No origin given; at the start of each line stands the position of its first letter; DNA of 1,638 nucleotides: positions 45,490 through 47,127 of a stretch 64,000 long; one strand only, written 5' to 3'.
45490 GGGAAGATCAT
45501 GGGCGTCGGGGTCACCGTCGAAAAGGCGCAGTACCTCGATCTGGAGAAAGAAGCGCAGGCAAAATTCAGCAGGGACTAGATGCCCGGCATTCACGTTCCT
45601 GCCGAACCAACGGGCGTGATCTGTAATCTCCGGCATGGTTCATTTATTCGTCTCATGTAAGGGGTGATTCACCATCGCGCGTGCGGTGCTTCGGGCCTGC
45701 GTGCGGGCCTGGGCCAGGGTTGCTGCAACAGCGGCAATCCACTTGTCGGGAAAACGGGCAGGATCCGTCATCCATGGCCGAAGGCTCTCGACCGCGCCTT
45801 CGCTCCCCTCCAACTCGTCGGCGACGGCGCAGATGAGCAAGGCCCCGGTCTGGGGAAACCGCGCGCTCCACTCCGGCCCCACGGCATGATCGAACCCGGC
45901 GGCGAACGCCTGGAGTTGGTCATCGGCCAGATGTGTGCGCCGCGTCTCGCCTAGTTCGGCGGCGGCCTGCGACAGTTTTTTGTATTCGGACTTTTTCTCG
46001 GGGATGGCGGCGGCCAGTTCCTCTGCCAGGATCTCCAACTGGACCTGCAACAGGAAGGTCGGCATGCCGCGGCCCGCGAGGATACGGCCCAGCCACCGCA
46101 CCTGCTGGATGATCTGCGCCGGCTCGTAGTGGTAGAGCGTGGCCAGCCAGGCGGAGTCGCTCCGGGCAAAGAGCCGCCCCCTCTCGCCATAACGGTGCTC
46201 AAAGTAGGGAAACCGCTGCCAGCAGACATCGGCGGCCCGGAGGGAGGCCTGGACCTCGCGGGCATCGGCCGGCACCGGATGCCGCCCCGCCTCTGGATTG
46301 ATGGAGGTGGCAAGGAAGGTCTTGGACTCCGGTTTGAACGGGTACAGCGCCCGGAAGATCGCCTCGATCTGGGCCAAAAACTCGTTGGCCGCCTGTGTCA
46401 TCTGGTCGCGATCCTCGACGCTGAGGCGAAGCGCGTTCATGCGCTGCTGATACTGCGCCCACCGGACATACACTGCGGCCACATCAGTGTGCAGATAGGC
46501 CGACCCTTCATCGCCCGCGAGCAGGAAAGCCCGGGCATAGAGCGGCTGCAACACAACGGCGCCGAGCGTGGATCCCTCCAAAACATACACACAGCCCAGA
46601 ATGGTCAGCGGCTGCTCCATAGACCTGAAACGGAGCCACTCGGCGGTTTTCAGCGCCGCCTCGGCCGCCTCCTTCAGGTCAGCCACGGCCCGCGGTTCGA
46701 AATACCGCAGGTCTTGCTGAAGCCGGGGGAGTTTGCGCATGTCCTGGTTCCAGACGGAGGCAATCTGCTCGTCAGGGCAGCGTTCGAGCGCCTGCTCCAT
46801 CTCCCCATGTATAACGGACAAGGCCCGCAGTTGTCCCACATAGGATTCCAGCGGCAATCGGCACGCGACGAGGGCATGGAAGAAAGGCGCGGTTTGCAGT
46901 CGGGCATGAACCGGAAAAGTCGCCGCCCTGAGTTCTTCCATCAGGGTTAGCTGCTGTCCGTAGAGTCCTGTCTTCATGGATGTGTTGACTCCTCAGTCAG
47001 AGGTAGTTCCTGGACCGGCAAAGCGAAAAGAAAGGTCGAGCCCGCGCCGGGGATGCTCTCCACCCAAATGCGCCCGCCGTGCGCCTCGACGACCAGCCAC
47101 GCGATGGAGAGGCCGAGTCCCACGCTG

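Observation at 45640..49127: Operon coupling a stand-alone B12-binding domain protein, a PAS histidine kinase, and a heme-oxygenase fusion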

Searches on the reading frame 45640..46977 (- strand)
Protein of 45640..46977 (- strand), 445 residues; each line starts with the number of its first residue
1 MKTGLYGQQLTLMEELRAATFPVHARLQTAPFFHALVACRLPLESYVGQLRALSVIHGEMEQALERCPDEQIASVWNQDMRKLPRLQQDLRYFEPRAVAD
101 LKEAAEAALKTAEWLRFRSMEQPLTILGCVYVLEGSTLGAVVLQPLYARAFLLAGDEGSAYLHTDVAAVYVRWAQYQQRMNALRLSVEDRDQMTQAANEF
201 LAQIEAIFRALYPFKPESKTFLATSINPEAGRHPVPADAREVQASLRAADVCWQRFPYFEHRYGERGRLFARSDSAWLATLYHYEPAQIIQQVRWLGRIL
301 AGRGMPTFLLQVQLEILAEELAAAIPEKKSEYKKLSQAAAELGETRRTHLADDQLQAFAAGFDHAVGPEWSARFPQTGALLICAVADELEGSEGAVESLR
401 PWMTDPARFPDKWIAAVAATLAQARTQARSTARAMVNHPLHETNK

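Call 3: search_protein_families(library=pfam, proteins=[window:45640-46977:-], max_evalue=0.1)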
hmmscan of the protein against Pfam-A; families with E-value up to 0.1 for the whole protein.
window:45640-46977:- (445 aa): 1 family
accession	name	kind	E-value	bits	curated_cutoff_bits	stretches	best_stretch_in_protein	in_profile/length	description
PF01126.25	Heme_oxygenase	-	2.3e-19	70.5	23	1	11-201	2-195/204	Heme oxygenase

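Call 4: search_protein_families(library=ncbifam, proteins=[window:45640-46977:-], max_evalue=0.1)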
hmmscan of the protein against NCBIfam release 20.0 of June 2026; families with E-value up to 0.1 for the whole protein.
window:45640-46977:- (445 aa): 0 families

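Call 5: find_homologous_proteins(query=window:45640-46977:-, max_evalue=0.001)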
Query window:45640-46977:- (445 aa): 289 proteins with E <= 0.001 among 8000 candidates; the best 120 are listed.
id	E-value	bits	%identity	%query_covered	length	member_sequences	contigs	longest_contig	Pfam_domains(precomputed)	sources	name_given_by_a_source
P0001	7.5e-294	992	100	100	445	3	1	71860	PF01126.26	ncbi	ncbi:MAG: biliverdin-producing heme oxygenase [Chlamydiota bacterium]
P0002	5.2e-220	749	78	99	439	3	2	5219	PF01126.26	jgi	jgi:heme oxygenase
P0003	1.9e-219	747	77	99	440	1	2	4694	PF01126.26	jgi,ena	jgi:heme oxygenase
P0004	2.5e-217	740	75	99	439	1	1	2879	PF01126.26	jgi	jgi:heme oxygenase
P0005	4.4e-217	739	78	96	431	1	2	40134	PF01126.26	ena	-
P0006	5.4e-214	729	77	95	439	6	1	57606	PF01126.26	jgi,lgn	jgi:heme oxygenase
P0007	5.3e-213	726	78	95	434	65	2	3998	PF01126.26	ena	-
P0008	4.9e-212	723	74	99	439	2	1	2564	PF01126.26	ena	-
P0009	7.8e-212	722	76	98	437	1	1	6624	PF01126.26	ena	-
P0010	1.1e-211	722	75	97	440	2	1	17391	PF01126.26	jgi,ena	jgi:heme oxygenase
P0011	1.4e-210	718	75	96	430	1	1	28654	PF01126.26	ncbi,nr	ncbi:MAG: biliverdin-producing heme oxygenase [Verrucomicrobia bacterium]|nr:biliverdin-producing he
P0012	6.6e-210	716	75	96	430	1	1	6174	PF01126.26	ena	-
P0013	6.2e-209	713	75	99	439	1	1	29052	PF01126.26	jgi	jgi:heme oxygenase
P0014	2.6e-207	707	73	99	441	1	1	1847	PF01126.26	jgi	jgi:heme oxygenase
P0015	9.5e-207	705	74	98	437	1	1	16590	PF01126.26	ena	-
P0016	1.1e-204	699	73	99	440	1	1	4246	PF01126.26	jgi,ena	jgi:heme oxygenase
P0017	8.8e-204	696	71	99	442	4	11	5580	PF01126.26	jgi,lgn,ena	jgi:heme oxygenase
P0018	9.4e-204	696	74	96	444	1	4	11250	PF01126.26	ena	-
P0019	1.6e-203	695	73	96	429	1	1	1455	PF01126.26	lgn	-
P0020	1.1e-202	692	72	97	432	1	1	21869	PF01126.26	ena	-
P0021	1.1e-202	692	70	100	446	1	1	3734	PF01126.26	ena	-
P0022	2.2e-201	688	71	98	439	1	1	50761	PF01126.26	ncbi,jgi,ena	jgi:heme oxygenase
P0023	3.9e-201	687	73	97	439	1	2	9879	PF01126.26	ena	-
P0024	1.8e-200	685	71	96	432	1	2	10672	PF01126.26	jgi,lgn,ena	-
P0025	1.8e-200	685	71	99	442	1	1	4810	PF01126.26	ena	-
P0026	3.7e-200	684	71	97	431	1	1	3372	PF01126.26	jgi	jgi:heme oxygenase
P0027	4.0e-200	684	73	92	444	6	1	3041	PF01126.26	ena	-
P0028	1.6e-199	682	73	97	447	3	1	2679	PF01126.26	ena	-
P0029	2.2e-198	678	72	95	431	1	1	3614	PF01126.26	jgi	jgi:heme oxygenase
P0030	4.5e-198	677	72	96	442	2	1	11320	PF01126.26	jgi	-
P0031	6.7e-198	676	72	96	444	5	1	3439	PF01126.26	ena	-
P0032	2.3e-197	675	72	97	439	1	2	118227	PF01126.26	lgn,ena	-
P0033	5.6e-197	673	65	99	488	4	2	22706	PF01126.26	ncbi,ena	-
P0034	2.0e-196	671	70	97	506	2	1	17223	PF01126.26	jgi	-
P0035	3.5e-196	671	69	99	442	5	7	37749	PF01126.26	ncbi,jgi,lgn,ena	jgi:heme oxygenase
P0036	4.5e-196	670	70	99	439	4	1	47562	PF01126.26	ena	-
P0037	7.5e-196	670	72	96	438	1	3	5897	PF01126.26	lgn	-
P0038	1.4e-195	669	71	96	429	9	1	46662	PF01126.26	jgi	jgi:heme oxygenase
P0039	8.5e-195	666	69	98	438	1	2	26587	PF01126.26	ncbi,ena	ncbi:MAG: biliverdin-producing heme oxygenase [Verrucomicrobiota bacterium]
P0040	3.6e-194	664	71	96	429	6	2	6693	PF01126.26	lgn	-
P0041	5.4e-194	663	71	96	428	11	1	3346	PF01126.26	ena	-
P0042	1.3e-193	662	70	94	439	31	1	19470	PF01126.26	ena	-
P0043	3.1e-193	661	70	97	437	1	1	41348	PF01126.26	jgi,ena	jgi:heme oxygenase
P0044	3.6e-193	661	69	97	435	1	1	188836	PF01126.26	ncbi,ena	-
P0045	1.2e-192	659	72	93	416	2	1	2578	PF01126.26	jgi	jgi:heme oxygenase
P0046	1.5e-192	659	70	96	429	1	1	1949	PF01126.26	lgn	-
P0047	2.0e-192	658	69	99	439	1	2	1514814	PF01126.26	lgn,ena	-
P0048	2.5e-192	658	70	96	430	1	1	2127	PF01126.26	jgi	jgi:heme oxygenase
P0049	9.0e-192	656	69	96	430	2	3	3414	PF01126.26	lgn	-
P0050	2.5e-191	655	69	95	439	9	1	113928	PF01126.26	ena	-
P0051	2.7e-191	655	70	92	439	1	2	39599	PF01126.26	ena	-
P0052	9.6e-191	653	69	96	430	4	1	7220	PF01126.26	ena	-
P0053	2.1e-190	652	71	95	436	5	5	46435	PF01126.26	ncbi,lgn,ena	-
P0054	2.7e-190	651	70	96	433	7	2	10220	PF01126.26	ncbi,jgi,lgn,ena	ncbi:MAG: biliverdin-producing heme oxygenase [Verrucomicrobiota bacterium]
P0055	3.3e-190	651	69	92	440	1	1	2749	PF01126.26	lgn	-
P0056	4.2e-190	651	68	97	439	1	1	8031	PF01126.26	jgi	-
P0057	5.9e-190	650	68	99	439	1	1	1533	PF01126.26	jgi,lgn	jgi:heme oxygenase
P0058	2.9e-189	648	68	94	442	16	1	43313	PF01126.26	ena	-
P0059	1.3e-188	646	68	99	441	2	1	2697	PF01126.26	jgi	-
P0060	2.7e-188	645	69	97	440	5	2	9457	PF01126.26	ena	-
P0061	2.8e-188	645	66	99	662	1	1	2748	PF02607.23,PF01126.26,PF02310.25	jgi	jgi:methanogenic corrinoid protein MtbC1/heme oxygenase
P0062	1.1e-187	643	68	96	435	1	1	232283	PF01126.26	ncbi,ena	-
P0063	2.8e-187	641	70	98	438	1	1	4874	PF01126.26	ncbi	-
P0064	5.8e-187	640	69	98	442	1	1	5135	PF01126.26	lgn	-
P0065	2.0e-186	638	69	96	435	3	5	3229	PF01126.26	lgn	-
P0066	8.0e-186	636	70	92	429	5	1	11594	PF01126.26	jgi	-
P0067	8.9e-185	633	69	96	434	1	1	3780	PF01126.26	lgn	-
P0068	1.5e-184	632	67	98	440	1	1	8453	PF01126.26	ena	-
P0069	2.0e-184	632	67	93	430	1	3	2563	PF01126.26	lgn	-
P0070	5.6e-184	630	66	98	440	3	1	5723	PF01126.26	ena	-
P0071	1.6e-183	629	68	96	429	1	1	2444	PF01126.26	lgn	-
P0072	3.1e-183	628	67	96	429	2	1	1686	PF01126.26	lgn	-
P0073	7.1e-183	627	67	95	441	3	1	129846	PF01126.26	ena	-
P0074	1.4e-182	626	69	96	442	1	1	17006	PF01126.26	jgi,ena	jgi:heme oxygenase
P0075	1.5e-182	626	67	97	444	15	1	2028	PF01126.26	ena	-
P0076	2.2e-181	622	67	96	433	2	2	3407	PF01126.26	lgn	-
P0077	2.6e-181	622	66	97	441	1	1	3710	PF01126.26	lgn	-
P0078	4.4e-181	621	66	97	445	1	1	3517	PF01126.26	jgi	jgi:heme oxygenase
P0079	4.4e-181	621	68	96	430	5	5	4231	PF01126.26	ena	-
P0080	4.7e-181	621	66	96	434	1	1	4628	PF01126.26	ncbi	ncbi:heme oxygenase (biliverdin-IX-beta and delta-forming) [Gammaproteobacteria bacterium]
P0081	5.5e-181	621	65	99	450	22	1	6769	PF01126.26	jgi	jgi:heme oxygenase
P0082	1.5e-180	619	67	96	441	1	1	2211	PF01126.26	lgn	-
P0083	3.1e-180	618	65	96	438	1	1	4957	PF01126.26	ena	-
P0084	5.2e-180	617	66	97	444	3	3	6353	PF01126.26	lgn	-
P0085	7.7e-180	617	66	97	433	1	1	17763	PF01126.26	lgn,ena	-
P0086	1.2e-179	616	67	97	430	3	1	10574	PF01126.26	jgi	-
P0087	6.0e-179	614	66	96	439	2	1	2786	PF01126.26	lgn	-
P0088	1.0e-178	613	64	94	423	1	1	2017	PF01126.26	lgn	-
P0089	5.3e-178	611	65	96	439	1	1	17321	PF01126.26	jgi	jgi:heme oxygenase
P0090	1.6e-177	609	68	94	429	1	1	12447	PF01126.26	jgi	jgi:heme oxygenase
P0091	6.0e-177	607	67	94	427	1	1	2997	PF01126.26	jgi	jgi:heme oxygenase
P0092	1.0e-176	606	65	96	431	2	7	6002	PF01126.26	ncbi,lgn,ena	-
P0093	1.5e-176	606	65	96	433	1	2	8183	PF01126.26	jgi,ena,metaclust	metaclust:\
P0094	1.7e-176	606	67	93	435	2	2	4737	PF01126.26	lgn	-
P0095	2.3e-176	605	65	96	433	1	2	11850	PF01126.26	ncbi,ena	-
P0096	3.5e-176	605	64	96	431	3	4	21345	PF01126.26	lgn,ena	-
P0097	6.4e-176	604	66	96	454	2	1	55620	PF01126.26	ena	-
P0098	7.4e-176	604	61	98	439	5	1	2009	PF01126.26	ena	-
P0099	1.0e-175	603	67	97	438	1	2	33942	PF01126.26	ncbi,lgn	-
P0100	1.5e-175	603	64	93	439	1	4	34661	PF01126.26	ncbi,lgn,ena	-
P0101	3.6e-175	601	66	96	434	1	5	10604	PF01126.26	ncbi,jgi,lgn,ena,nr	ncbi:MAG TPA: biliverdin-producing heme oxygenase [Rhodoferax sp.]|nr:biliverdin-producing heme oxyg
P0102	4.5e-175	601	66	98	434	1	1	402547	PF01126.26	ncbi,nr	ncbi:MAG: biliverdin-producing heme oxygenase [Comamonadaceae bacterium]|nr:biliverdin-producing hem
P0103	6.7e-175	601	64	97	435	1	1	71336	PF01126.26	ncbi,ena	-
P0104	9.0e-175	600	64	95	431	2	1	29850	PF01126.26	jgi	jgi:heme oxygenase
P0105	1.3e-174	600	63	97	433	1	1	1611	PF01126.26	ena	-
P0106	1.7e-174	599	61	96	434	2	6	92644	PF01126.26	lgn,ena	-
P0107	2.3e-174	599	64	97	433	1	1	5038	PF01126.26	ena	-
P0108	2.5e-174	599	63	97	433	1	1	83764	PF01126.26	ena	-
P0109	3.4e-174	598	65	98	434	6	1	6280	PF01126.26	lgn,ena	-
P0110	7.7e-174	597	65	94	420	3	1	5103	PF01126.26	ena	-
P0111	8.4e-174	597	63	96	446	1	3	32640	PF01126.26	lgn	-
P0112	2.1e-173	596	63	96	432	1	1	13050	PF01126.26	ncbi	-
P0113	5.1e-173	594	64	96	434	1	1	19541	PF01126.26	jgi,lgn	jgi:heme oxygenase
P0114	1.9e-172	592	65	98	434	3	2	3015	PF01126.26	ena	-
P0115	4.3e-172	591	66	96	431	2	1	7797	PF01126.26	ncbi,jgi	-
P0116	7.1e-172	591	61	96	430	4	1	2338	PF01126.26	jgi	jgi:heme oxygenase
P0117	7.4e-172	590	65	98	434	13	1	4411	PF01126.26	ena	-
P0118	1.8e-171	589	64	95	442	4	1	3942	PF01126.26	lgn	-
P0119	3.5e-170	585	67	92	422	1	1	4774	PF01126.26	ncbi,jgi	-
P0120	6.2e-170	584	64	98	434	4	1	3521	PF01126.26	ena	-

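Call 14: search_solved_structures(query=window:45640-46977:-, max_evalue=1, show_alignments=3)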
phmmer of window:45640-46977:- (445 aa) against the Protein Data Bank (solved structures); distinct sequences matched with E-value up to 1: 22.
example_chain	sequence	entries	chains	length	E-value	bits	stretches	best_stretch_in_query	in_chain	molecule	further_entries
2q32_A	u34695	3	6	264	8.9e-08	35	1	11-209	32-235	Heme oxygenase 2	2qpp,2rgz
5uc8_A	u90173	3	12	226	2.4e-07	33.6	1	12-208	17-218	Heme oxygenase 2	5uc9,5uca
4wmh_A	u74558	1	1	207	3.5e-07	33.1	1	12-207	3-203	Heme oxygenase 2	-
1j77_A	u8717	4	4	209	2.4e-05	27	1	8-213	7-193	HemO | Heme oxygenase 1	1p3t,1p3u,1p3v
1xk2_A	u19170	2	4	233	8.3e-05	25.3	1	12-208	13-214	Heme oxygenase 1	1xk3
1oyk_A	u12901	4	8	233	8.7e-05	25.2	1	12-208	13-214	Heme oxygenase 1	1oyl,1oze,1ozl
1n3u_A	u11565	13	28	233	0.00011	24.8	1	12-208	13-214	heme oxygenase 1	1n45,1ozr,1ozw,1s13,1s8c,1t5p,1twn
1ni6_A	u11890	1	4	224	0.00012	24.7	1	12-205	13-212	Heme oxygenase 1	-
6eha_A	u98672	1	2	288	0.0002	24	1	12-208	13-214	Heme oxygenase 1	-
1xk0_A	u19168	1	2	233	0.00028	23.5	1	12-208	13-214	Heme oxygenase 1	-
1xjz_A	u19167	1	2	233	0.00038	23.1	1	12-208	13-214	Heme oxygenase 1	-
1xk1_A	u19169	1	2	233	0.00072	22.2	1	12-208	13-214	Heme oxygenase 1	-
4mec_A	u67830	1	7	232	0.001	21.7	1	11-211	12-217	Heme oxygenase 1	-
5kzl_A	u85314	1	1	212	0.0011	21.5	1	10-189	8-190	Heme oxygenase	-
3i9t_A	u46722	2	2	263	0.0014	21.2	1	11-211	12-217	Heme oxygenase 1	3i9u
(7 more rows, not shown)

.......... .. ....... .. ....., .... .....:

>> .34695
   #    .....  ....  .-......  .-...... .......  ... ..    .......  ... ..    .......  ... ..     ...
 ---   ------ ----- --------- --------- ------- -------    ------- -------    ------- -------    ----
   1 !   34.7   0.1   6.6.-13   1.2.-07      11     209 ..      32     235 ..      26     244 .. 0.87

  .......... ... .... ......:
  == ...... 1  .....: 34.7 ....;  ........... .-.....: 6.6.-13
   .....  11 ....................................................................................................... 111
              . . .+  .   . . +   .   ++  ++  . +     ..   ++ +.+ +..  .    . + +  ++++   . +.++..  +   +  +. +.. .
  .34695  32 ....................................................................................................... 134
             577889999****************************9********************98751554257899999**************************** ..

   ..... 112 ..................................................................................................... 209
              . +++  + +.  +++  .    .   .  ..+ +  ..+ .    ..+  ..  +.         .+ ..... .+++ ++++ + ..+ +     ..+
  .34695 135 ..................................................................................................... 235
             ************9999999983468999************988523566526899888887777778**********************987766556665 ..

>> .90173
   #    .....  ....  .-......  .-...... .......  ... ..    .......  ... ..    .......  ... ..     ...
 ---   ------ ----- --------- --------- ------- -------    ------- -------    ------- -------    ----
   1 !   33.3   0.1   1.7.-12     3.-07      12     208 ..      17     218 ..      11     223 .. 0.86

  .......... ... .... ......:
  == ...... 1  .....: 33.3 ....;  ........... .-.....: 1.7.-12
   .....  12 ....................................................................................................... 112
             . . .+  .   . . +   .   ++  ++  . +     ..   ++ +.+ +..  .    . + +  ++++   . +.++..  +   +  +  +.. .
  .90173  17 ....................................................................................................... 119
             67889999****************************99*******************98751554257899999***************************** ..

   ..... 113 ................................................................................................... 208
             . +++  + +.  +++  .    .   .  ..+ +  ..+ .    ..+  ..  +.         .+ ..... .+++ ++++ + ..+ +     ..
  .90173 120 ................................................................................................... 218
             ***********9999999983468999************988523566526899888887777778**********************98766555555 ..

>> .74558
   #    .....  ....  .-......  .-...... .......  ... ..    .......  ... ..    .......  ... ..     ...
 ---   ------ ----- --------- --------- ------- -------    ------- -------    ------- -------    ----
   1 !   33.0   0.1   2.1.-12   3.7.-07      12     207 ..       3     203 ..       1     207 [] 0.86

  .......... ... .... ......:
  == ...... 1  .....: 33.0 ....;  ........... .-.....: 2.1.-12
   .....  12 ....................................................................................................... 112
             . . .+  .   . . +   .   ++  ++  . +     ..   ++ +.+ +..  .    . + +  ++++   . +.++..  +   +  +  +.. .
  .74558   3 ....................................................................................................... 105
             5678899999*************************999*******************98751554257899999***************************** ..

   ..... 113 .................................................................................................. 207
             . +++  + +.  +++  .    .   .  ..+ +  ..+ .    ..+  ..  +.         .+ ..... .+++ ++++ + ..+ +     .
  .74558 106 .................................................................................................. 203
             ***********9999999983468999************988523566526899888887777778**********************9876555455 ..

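Call 29: predict_structure(alignment_id=A1)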
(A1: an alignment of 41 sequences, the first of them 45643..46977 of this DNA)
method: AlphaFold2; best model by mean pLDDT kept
length: 445 residues; sequences in the alignment: 41
mean_pLDDT: 87.4   pTM: 0.77
mean pLDDT of the five models: 87.4, 86.9, 86.2, 84.5, 83.0
residues with pLDDT >= 90: 276; 70-90: 122; 50-70: 37; < 50: 10
segments of 3 or more residues with pLDDT < 50: 437-445
pLDDT, mean of each block of 10 residues (from residue 1): 66 92 89 88 89 95 93 91 88 82 95 96 95 88 77 57 71 93 92 95 95 87 62 82 96 92 90 93 91 88 91 97 96 95 91 92 95 93 91 87 94 96 86 58 37
secondary structure, 60 per line:
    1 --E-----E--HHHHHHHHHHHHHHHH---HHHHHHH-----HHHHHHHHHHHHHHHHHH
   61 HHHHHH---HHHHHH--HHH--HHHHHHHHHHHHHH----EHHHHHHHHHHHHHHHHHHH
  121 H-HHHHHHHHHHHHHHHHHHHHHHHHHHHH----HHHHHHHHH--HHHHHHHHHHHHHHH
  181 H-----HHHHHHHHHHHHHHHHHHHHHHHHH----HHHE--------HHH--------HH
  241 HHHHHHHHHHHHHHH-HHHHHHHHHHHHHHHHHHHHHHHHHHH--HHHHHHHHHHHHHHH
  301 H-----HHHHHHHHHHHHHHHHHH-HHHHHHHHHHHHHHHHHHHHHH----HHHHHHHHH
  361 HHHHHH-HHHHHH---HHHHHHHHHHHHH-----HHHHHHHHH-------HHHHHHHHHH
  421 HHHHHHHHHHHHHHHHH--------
elements in order: H12-27 H31-37 H43-66 H70-75 H83-96 H102-121 H123-150 H155-163 H166-181 H187-211 H239-255 H257-283 H286-301 H307-324 H326-347 H352-366 H368-373 H377-389 H395-403 H411-437
